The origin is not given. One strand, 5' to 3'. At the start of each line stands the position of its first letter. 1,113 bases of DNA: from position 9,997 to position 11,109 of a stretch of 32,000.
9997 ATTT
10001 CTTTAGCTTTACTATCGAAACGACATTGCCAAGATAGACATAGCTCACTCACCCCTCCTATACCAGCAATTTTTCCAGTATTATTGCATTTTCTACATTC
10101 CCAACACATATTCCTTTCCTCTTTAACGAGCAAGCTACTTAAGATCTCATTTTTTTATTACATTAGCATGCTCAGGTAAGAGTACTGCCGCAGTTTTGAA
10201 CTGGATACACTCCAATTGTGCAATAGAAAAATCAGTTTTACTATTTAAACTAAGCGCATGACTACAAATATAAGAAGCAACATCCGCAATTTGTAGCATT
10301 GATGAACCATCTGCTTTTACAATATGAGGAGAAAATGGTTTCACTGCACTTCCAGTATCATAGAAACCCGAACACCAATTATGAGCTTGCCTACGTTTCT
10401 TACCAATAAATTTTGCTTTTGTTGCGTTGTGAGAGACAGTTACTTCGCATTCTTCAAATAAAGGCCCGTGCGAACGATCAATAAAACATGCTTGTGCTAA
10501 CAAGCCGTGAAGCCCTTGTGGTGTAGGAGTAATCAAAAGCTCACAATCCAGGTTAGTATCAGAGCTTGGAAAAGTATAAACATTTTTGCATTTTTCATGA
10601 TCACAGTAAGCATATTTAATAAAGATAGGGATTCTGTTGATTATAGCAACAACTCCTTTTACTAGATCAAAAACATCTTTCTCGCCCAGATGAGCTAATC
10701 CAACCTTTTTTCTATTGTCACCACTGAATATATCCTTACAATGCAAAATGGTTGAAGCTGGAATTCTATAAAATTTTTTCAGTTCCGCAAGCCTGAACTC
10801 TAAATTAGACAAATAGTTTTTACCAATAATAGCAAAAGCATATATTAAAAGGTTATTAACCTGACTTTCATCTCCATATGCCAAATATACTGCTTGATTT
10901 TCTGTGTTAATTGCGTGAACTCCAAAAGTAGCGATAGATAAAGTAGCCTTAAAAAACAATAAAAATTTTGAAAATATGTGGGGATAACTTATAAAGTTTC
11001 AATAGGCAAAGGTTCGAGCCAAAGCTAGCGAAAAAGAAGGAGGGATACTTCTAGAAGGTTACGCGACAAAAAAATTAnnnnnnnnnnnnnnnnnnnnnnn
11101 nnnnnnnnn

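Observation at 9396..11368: XRE -> DUF3800-like -> Cys-cluster/two-TM protein: compact three-gene array at the island end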

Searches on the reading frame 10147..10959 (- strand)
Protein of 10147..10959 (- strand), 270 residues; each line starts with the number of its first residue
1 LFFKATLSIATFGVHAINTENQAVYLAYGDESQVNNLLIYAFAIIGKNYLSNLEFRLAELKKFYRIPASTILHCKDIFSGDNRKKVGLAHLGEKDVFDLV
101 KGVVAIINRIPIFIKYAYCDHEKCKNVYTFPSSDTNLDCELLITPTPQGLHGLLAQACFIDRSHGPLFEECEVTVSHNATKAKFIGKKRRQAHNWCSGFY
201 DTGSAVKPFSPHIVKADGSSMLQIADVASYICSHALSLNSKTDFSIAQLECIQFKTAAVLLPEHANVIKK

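Call 4: search_protein_families(library=pfam, proteins=[window:10147-10959:-], max_evalue=0.1)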
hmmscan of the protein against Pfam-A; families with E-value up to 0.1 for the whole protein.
window:10147-10959:- (270 aa): 1 family
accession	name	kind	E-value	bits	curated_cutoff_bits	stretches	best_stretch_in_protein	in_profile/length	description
PF12686.12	DUF3800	-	0.0048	18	21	1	27-233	2-147/149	Protein of unknown function (DUF3800)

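Call 6: search_protein_families(library=padloc, proteins=[window:10147-10959:-], max_evalue=0.1)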
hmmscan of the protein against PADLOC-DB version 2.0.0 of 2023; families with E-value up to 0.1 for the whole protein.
window:10147-10959:- (270 aa): 0 families

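Call 7: search_protein_families(library=ncbifam, proteins=[window:10147-10959:-], max_evalue=0.1)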
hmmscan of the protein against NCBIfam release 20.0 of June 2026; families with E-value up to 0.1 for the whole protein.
window:10147-10959:- (270 aa): 0 families

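Call 8: search_protein_families(library=phrogs, proteins=[window:10147-10959:-], max_evalue=0.1)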
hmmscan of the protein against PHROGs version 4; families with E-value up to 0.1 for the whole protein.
window:10147-10959:- (270 aa): 0 families

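Call 11: find_homologous_proteins(query=window:10147-10959:-)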
Query window:10147-10959:- (270 aa): 2 proteins with E <= 0.001 among 806 candidates.
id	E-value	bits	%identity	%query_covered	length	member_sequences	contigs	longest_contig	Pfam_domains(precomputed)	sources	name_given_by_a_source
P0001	9.4e-163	558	100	91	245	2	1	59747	-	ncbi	ncbi:MAG: hypothetical protein V4496_06095 [Pseudomonadota bacterium]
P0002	3.0e-59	219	44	89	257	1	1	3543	-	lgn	-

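Call 13: find_encoding_contigs(protein=P0002, flank=5000)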
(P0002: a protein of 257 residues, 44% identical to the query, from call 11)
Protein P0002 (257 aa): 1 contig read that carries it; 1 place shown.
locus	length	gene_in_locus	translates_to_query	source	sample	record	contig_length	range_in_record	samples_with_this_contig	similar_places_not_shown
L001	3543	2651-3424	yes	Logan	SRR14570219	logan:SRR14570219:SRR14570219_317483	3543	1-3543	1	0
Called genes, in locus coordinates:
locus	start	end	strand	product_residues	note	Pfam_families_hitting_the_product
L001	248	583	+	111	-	-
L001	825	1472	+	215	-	PF19570:DUF6088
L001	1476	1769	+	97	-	-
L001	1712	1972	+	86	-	-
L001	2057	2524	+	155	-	PF08843:AbiEii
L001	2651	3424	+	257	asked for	-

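Call 37: search_protein_representatives(alignment_id=A2)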
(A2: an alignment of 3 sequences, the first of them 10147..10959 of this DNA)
Query: 3 sequences, 253 profile positions. Proteins with E-value up to 0.001 (for the whole library): 253; up to 1e-10: 105; up to 1e-30: 49. The best 150 are listed.
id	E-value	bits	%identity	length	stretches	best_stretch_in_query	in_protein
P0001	3.1e-151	518.1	-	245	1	9-253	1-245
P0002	1.4e-137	473.3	-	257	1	1-245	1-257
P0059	7.3e-68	244.9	-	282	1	5-245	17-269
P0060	2.0e-66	240.2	-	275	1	4-244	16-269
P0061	1.5e-60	220.9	-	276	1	3-246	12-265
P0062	4.3e-57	209.6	-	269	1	4-241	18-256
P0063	1.0e-55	205.1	-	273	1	5-247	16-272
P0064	1.3e-54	201.5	-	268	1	3-243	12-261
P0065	1.4e-53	198.1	-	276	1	4-237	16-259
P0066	3.1e-53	197.0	-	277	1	5-246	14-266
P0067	5.1e-52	193.0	-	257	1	5-243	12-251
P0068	1.3e-51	191.7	-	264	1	3-239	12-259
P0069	2.5e-51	190.8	-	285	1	2-243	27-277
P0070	2.9e-51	190.5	-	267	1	5-243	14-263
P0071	3.1e-51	190.4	-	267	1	6-238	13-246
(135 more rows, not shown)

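Call 40: search_protein_families(library=pfam, alignment_id=A4, max_evalue=0.01)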
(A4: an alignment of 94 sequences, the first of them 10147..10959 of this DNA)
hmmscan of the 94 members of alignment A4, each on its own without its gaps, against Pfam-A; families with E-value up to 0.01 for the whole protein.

A. member 1, window:10147-10959:- (270 aa): 1 family
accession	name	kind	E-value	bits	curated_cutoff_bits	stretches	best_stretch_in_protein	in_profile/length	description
PF12686.12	DUF3800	-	0.0048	18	21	1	27-233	2-147/149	Protein of unknown function (DUF3800)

B. families by the number of members that match (of 94 scanned): 2 families
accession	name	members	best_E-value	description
PF12686.12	DUF3800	43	1.9e-08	Protein of unknown function (DUF3800)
PF06092.17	DUF943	1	0.0026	Enterobacterial putative membrane protein (DUF943)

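Call 42: predict_structure(alignment_id=A2)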
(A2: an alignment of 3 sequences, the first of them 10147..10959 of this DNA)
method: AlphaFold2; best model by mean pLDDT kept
length: 270 residues; sequences in the alignment: 3
mean_pLDDT: 34.5   pTM: 0.26
mean pLDDT of the five models: 34.5, 31.4, 30.9, 30.5, 30.4
residues with pLDDT >= 90: 0; 70-90: 0; 50-70: 0; < 50: 270
segments of 3 or more residues with pLDDT < 50: 1-270
pLDDT, mean of each block of 10 residues (from residue 1): 21 27 26 35 34 40 38 44 42 42 39 27 31 37 35 34 37 43 44 25 28 40 34 34 35 31 28
secondary structure, 60 per line:
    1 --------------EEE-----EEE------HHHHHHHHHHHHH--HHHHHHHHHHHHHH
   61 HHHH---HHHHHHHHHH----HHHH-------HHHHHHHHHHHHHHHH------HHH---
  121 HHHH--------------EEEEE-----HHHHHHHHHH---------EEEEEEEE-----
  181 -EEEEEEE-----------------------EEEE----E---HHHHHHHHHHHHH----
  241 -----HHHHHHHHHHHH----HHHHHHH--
elements in order: E15-17 E23-25 H32-44 H47-64 H68-77 H82-85 H93-108 H121-124 E139-143 H149-158 E168-175 E182-188 E212-215 H224-236 H246-257 H262-268

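Call 44: search_solved_structures(query=A4, max_evalue=1, show_alignments=2)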
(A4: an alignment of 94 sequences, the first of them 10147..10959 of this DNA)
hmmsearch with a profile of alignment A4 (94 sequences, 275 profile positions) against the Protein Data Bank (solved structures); distinct sequences matched with E-value up to 1: 1.
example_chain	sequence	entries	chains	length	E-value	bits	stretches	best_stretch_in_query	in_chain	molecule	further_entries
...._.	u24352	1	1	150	0.22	14.1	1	125-206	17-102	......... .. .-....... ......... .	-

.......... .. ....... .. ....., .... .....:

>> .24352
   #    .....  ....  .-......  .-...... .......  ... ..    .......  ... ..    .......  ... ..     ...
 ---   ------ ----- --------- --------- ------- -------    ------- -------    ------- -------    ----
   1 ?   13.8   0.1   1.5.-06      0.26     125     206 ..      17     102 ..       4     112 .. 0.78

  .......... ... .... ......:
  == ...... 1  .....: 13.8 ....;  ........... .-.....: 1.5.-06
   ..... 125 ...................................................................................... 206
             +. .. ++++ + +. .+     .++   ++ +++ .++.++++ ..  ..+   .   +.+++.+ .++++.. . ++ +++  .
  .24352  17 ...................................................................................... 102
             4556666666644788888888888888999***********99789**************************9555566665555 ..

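Call 60: find_related_loci(query=A6, collection=genome_contigs, flank=5000)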
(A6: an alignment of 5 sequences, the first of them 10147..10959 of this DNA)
Query A6 (270 aa) in genome_contigs; peptide patterns used: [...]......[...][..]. (x = any residue, [..] = any of these).
49 stretches matched a pattern, but none encodes a relative of the query by tblastn (E <= 1e-3).

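Call 62: find_related_loci(query=A6, collection=metagenome_contigs, flank=5000)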
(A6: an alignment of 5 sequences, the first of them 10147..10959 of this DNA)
Query A6 (270 aa) in metagenome_contigs; peptide patterns used: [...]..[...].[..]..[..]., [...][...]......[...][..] (x = any residue, [..] = any of these).
234 stretches matched a pattern; 12 encode a relative of the query (tblastn E <= 1e-3); 12 distinct loci.
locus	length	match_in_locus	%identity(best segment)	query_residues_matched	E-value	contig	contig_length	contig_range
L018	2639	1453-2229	37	11-260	3e-52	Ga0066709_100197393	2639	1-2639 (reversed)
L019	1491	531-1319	36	8-260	1e-53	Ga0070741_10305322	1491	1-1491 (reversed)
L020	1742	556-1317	37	17-260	4e-51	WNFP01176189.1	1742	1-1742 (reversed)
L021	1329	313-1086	36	17-262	2e-49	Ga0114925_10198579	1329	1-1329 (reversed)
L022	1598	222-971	35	17-257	8e-45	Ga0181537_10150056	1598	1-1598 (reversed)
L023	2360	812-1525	32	14-240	5e-40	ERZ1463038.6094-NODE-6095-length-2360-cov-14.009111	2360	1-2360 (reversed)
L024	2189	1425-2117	35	23-253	2e-37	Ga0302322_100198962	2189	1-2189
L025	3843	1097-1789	35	23-253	3e-37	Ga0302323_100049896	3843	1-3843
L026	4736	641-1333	35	23-253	5e-37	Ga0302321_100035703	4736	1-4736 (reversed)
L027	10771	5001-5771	32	17-255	4e-34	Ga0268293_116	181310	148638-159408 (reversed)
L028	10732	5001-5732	31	17-244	1e-31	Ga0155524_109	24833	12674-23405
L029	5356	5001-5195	42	17-81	4e-12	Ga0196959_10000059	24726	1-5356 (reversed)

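Call 68: search_dna_similar(query=window:10147-10959:-, collection=plasmids, mode=protein, max_evalue=0.001)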
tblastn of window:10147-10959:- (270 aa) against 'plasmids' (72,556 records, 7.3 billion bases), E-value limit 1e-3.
No match.

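Call 70: search_dna_similar(query=window:10147-10959:-, collection=phages, mode=protein, max_evalue=0.01)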
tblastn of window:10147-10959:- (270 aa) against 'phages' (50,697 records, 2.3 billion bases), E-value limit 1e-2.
No match.

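Call 83: search_protein_families(library=padloc, alignment_id=A4, max_evalue=1)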
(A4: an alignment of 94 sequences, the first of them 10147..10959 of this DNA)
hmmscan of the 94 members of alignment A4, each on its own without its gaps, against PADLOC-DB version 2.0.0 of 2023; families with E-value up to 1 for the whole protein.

A. member 1, window:10147-10959:- (270 aa): 0 families

B. families by the number of members that match (of 94 scanned): 12 families
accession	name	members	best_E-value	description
PDLC04353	PDC-M04A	6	0.0001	-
PDLC02918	DUF626_VIII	4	0.0017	-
PDLC03313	MTase_II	1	6.8e-05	Type II methyltransferase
PDLC00225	KwaB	1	0.00094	DUF4868 domain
PDLC04685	PDC-M50A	1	0.0055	-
PDLC03937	RmrT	1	0.0056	-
PDLC02280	AbiEi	1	0.0092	AbiEi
PDLC04686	PDC-M50A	1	0.011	-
PDLC03263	MTase_II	1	0.018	Type II methyltransferase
PDLC04388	PDC-M06B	1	0.043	-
PDLC03510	REase_II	1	0.05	Type II restriction enzyme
PDLC01543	Cmr7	1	0.7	CAS-III-B; effector_UNK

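Call 89: find_related_loci(query=A6, collection=viral_contigs, flank=6000)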
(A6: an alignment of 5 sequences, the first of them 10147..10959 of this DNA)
Query A6 (270 aa) in viral_contigs; peptide patterns used: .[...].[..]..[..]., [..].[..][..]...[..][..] (x = any residue, [..] = any of these).
23 stretches matched a pattern; 1 encode a relative of the query (tblastn E <= 1e-3); 1 distinct loci.
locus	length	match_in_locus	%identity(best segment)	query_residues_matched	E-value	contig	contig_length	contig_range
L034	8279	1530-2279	31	1-240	4e-41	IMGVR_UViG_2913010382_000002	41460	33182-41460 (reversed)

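Call 103: search_protein_families(library=pfam, alignment_id=A8, max_evalue=0.0001)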
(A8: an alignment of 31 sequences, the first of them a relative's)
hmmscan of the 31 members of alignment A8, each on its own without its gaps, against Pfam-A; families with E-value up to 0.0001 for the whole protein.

A. member 1, L018:1-336:+ (111 aa): 0 families

B. families by the number of members that match (of 31 scanned): 27 families (the first 25 are shown)
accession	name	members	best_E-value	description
PF00580.27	UvrD-helicase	1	2.6e-88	UvrD/REP helicase N-terminal domain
PF13361.12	UvrD_C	1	7.9e-80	UvrD-like helicase C-terminal domain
PF03222.19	Trp_Tyr_perm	1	1.1e-73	Tryptophan/tyrosine permease family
PF04961.17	FTCD_C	1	1.5e-70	Formiminotransferase-cyclodeaminase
PF03781.23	FGE-sulfatase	1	1.9e-50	Sulfatase-modifying factor enzyme 1-like domain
PF00351.26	Biopterin_H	1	1.1e-44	Biopterin-dependent aromatic amino acid hydroxylase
PF09176.16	Mpt_N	1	2.8e-33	Methylene-tetrahydromethanopterin dehydrogenase, N-terminal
PF03891.20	DUF333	1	1.2e-28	Domain of unknown function (DUF333)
PF20974.2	tRNA-synt_1c_C2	1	1.5e-26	tRNA synthetases class I (E and Q), anti-codon binding domain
PF19570.5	DUF6088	1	6.1e-24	Family of unknown function (DUF6088)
PF13245.12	AAA_19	1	4.2e-23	AAA domain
PF00300.27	His_Phos_1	1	2.4e-18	Histidine phosphatase superfamily (branch 1)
PF00994.29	MoCF_biosynth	1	3.7e-17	Probable molybdopterin binding domain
PF08843.17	AbiEii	1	1.1e-13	Nucleotidyl transferase AbiEii toxin, Type IV TA system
PF00145.23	DNA_methylase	1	1.2e-12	C-5 cytosine-specific DNA methylase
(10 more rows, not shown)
